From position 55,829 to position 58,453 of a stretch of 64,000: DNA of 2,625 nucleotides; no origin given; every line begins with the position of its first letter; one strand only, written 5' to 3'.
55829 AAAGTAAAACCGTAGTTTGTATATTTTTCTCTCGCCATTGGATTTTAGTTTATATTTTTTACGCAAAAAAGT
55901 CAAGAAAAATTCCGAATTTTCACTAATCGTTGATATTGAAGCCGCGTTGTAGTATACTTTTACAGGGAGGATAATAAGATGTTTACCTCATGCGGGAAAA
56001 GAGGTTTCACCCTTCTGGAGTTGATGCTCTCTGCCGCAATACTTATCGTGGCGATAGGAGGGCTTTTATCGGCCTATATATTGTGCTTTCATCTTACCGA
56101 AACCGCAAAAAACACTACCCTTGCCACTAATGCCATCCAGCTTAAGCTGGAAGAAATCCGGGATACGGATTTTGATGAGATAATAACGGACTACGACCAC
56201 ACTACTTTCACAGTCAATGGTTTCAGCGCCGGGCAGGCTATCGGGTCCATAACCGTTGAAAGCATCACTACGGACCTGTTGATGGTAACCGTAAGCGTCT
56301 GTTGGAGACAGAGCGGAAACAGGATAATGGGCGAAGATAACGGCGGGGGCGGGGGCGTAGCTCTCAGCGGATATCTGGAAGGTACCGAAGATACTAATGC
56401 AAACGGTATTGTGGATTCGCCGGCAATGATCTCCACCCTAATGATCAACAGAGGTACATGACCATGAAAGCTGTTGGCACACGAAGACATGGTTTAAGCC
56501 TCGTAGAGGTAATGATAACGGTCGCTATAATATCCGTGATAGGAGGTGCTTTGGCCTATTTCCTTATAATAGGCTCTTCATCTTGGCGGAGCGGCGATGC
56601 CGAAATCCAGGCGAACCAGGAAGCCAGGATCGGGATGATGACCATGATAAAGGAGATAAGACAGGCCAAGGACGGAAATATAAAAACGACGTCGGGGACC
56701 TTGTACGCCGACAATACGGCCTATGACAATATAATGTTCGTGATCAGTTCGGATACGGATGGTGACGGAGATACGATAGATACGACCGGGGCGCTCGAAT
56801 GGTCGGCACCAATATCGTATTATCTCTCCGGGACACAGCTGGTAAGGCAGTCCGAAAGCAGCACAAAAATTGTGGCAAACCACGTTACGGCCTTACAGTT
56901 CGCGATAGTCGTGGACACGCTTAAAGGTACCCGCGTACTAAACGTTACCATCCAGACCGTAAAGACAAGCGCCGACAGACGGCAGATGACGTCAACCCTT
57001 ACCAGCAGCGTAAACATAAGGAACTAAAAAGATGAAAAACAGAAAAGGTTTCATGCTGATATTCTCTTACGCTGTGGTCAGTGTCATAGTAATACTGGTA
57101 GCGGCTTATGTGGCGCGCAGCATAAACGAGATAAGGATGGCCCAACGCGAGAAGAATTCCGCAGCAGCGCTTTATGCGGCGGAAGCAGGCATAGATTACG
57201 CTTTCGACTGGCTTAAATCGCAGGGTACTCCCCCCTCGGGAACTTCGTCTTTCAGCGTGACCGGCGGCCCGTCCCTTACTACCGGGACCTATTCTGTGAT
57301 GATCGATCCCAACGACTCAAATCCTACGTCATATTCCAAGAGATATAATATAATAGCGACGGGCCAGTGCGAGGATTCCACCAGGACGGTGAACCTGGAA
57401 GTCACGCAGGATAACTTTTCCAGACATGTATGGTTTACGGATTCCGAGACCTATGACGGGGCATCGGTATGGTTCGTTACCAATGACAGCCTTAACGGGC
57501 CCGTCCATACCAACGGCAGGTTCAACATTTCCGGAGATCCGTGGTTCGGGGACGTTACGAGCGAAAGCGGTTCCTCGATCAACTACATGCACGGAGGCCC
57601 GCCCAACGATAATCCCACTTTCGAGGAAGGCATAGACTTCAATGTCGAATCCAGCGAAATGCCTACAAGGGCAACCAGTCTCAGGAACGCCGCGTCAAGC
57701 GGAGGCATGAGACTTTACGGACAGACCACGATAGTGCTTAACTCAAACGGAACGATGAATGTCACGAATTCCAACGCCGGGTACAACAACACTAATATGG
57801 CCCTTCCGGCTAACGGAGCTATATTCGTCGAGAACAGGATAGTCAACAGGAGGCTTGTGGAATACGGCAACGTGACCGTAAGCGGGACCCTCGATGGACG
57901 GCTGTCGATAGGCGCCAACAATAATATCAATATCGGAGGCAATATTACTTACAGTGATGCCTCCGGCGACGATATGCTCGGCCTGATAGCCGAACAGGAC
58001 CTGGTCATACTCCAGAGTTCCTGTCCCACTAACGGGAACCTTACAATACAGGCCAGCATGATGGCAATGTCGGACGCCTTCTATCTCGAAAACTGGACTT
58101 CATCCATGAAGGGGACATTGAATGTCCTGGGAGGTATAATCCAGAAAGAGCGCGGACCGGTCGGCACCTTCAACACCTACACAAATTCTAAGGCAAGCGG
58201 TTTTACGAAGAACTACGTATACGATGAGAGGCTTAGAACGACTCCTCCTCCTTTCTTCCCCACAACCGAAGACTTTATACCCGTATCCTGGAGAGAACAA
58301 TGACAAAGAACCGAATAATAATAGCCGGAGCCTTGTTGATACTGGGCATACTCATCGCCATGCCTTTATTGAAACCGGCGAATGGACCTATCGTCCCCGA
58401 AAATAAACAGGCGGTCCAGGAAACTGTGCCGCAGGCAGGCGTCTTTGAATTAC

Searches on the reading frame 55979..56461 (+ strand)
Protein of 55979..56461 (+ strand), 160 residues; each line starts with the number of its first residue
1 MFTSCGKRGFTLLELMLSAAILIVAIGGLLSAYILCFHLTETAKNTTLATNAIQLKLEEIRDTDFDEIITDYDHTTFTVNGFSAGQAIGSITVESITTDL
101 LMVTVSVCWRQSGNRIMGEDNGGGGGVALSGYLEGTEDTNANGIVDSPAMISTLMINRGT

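Call 92: search_protein_families(library=pfam, proteins=[window:55979-56461:+], max_evalue=0.001)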
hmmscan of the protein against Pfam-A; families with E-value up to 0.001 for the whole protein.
window:55979-56461:+ (160 aa): 1 family
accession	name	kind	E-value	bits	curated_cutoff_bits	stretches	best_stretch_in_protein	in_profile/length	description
PF07963.17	N_methyl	-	2.1e-05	24.4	21.2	1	7-30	4-27/27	Prokaryotic N-terminal methylation motif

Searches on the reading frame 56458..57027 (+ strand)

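Call 92: search_protein_families(library=pfam, proteins=[window:56458-57027:+], max_evalue=0.001)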
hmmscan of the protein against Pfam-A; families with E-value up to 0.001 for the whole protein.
window:56458-57027:+ (189 aa): 1 family
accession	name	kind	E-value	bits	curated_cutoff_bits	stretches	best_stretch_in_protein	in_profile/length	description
PF07963.17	N_methyl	-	3.5e-06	26.8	21.2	1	9-32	3-26/27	Prokaryotic N-terminal methylation motif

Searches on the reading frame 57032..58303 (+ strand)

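Call 86: search_protein_families(library=pfam, proteins=[window:57032-58303:+], max_evalue=0.001)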
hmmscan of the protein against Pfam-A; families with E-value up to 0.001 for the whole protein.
window:57032-58303:+ (423 aa): 1 family
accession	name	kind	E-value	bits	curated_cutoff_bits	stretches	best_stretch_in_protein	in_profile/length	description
PF16241.10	DUF4900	-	8.4e-09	36.1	29.4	1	101-178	2-87/89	Domain of unknown function (DUF4900)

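Call 99: search_protein_families(library=ncbifam, proteins=[window:57032-58303:+], max_evalue=0.00001)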
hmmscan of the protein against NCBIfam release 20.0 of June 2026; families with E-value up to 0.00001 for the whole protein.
window:57032-58303:+ (423 aa): 0 families
